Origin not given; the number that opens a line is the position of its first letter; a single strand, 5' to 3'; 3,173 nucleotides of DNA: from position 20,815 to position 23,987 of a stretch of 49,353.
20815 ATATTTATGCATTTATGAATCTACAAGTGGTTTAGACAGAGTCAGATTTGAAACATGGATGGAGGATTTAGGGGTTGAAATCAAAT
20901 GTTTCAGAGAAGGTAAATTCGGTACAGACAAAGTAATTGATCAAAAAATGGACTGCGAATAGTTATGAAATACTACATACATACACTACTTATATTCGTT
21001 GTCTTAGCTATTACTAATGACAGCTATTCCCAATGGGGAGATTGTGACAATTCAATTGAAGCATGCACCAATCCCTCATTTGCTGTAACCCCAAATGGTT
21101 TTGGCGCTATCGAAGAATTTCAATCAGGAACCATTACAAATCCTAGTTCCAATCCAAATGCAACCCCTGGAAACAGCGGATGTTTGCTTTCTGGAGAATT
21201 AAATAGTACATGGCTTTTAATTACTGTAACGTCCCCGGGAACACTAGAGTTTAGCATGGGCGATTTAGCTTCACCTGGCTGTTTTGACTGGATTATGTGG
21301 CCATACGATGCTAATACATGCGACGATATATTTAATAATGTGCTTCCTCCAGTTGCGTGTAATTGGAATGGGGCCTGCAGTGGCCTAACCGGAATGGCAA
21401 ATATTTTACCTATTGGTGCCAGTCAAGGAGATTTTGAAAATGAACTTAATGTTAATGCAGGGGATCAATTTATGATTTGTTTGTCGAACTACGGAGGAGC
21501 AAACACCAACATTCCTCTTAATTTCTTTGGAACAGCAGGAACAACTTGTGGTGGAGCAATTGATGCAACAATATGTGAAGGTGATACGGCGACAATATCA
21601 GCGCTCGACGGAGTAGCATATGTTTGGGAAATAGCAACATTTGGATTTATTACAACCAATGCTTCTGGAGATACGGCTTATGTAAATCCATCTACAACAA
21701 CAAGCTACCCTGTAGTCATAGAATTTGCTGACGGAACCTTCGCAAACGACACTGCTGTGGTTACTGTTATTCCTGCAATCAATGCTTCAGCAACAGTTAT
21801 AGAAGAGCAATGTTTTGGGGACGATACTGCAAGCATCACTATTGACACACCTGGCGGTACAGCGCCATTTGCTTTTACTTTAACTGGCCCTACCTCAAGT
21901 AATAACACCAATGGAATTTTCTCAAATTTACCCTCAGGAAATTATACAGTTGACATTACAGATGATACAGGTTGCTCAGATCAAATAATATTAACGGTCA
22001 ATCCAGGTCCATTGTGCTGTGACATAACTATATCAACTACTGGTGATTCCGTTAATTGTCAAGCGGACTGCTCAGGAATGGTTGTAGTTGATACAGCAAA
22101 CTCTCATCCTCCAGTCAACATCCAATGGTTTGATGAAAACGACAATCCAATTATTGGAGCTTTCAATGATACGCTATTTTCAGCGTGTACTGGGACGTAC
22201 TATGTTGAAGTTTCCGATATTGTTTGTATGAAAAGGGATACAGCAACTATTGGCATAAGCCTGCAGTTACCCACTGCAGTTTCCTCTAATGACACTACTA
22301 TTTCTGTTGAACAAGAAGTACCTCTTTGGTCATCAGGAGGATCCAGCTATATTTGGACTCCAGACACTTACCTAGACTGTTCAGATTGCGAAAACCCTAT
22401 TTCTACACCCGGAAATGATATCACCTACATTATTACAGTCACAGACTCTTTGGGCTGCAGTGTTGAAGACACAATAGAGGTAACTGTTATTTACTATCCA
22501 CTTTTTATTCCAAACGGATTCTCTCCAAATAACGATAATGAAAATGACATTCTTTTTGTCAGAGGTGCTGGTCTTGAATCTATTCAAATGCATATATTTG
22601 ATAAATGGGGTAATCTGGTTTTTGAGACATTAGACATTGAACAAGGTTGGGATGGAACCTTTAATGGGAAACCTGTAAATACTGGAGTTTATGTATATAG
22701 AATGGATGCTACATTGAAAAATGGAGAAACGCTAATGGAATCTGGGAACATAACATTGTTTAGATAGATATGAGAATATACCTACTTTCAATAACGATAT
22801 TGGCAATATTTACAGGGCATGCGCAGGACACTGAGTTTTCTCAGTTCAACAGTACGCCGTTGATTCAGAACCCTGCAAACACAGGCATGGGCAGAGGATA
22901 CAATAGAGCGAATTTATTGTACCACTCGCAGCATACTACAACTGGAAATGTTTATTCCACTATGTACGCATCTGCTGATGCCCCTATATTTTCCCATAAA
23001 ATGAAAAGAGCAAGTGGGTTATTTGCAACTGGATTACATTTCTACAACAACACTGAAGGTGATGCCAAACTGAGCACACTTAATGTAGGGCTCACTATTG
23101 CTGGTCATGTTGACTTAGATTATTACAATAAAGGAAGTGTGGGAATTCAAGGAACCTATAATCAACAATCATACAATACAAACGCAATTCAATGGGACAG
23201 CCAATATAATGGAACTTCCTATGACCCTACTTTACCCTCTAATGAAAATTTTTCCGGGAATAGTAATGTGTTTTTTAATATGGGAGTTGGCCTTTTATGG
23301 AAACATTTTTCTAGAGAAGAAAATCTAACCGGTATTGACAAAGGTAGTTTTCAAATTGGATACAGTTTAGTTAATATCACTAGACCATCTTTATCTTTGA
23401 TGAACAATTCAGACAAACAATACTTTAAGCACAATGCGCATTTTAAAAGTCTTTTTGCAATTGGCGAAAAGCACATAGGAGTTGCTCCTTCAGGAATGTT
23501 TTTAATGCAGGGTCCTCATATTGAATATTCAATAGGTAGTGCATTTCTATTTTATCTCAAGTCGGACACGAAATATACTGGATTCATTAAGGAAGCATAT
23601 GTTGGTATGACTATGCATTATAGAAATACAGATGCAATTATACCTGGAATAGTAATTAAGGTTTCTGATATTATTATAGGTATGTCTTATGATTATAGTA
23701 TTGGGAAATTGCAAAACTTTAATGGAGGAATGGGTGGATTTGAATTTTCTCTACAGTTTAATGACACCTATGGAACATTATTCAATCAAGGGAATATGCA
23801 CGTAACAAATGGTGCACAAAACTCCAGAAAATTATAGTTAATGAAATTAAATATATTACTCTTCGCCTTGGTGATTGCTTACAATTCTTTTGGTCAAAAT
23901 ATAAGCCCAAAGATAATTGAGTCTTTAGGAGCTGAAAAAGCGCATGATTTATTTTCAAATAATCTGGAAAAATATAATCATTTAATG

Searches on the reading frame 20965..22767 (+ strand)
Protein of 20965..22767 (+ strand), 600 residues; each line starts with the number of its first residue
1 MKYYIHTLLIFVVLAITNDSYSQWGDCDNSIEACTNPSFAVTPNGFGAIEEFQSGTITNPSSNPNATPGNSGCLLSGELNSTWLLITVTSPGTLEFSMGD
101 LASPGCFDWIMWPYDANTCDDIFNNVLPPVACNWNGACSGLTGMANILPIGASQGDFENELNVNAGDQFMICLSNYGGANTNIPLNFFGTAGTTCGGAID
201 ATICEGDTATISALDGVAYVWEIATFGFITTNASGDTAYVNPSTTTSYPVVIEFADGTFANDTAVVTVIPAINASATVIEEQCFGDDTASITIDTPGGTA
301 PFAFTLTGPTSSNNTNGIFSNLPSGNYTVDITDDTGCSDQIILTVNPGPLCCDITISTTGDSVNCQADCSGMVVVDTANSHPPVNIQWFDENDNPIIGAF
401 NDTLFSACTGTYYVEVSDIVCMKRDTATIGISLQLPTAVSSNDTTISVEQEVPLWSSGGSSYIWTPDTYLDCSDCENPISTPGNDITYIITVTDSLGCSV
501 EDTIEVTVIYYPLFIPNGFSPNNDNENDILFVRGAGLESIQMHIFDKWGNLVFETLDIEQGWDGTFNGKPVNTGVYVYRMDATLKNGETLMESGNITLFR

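Call 3: search_protein_families(library=pfam, proteins=[window:20965-22767:+], max_evalue=0.1)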
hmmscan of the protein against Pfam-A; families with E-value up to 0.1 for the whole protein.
window:20965-22767:+ (600 aa): 3 families
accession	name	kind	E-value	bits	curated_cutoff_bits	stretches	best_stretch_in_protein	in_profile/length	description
PF13585.12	CHU_C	-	2e-17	63.5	27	1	514-597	2-85/86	CHU_C Type IX secretion signal domain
PF13573.12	SprB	-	2.2e-05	24.4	28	1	281-310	7-36/37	SprB repeat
PF18962.6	Por_Secre_tail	-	0.0015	19.2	27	0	308-336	39-67/75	Secretion system C-terminal sorting domain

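Call 4: search_protein_families(library=ncbifam, proteins=[window:20965-22767:+], max_evalue=0.1)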
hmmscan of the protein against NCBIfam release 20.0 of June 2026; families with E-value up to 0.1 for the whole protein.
window:20965-22767:+ (600 aa): 3 families
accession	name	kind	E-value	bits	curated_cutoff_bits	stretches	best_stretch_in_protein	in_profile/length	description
TIGR04131.1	Bac_Flav_CTERM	domain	1.8e-14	53.6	35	1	515-600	3-85/85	T9SS type B sorting domain-containing protein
TIGR04183.1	Por_Secre_tail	domain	0.00023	21.1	23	0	521-580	3-58/72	T9SS type A sorting domain-containing protein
NF053608.1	Lsa66_OmpA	equivalog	0.095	11.1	700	0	560-586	205-232/581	fibronectin-binding adhesin Lsa66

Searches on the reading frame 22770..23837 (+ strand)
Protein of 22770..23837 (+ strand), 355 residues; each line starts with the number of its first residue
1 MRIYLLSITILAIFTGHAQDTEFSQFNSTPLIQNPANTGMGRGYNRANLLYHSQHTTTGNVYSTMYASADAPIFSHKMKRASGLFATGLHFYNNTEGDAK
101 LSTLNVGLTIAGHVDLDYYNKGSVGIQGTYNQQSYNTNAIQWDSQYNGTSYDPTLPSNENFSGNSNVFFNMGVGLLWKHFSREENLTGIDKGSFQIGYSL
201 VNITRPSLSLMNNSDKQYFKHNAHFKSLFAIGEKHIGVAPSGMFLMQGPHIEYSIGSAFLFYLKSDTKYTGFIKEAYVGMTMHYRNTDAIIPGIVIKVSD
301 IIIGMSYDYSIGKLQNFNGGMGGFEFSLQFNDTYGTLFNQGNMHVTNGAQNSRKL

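Call 3: search_protein_families(library=pfam, proteins=[window:22770-23837:+], max_evalue=0.1)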
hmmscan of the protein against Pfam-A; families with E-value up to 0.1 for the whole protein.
window:22770-23837:+ (355 aa): 1 family
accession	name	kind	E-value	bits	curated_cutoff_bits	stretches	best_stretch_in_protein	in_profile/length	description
PF11751.14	PorP_SprF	-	1.1e-30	107.5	22.3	1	17-329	3-272/273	Type IX secretion system membrane protein PorP/SprF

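Call 4: search_protein_families(library=ncbifam, proteins=[window:22770-23837:+], max_evalue=0.1)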
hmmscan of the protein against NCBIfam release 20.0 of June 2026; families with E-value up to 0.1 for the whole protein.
window:22770-23837:+ (355 aa): 1 family
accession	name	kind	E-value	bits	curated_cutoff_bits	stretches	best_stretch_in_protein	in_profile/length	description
TIGR03519.1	T9SS_PorP_fam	subfamily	2.8e-37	128.7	90.55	1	3-331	3-291/292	PorP/SprF family type IX secretion system membrane protein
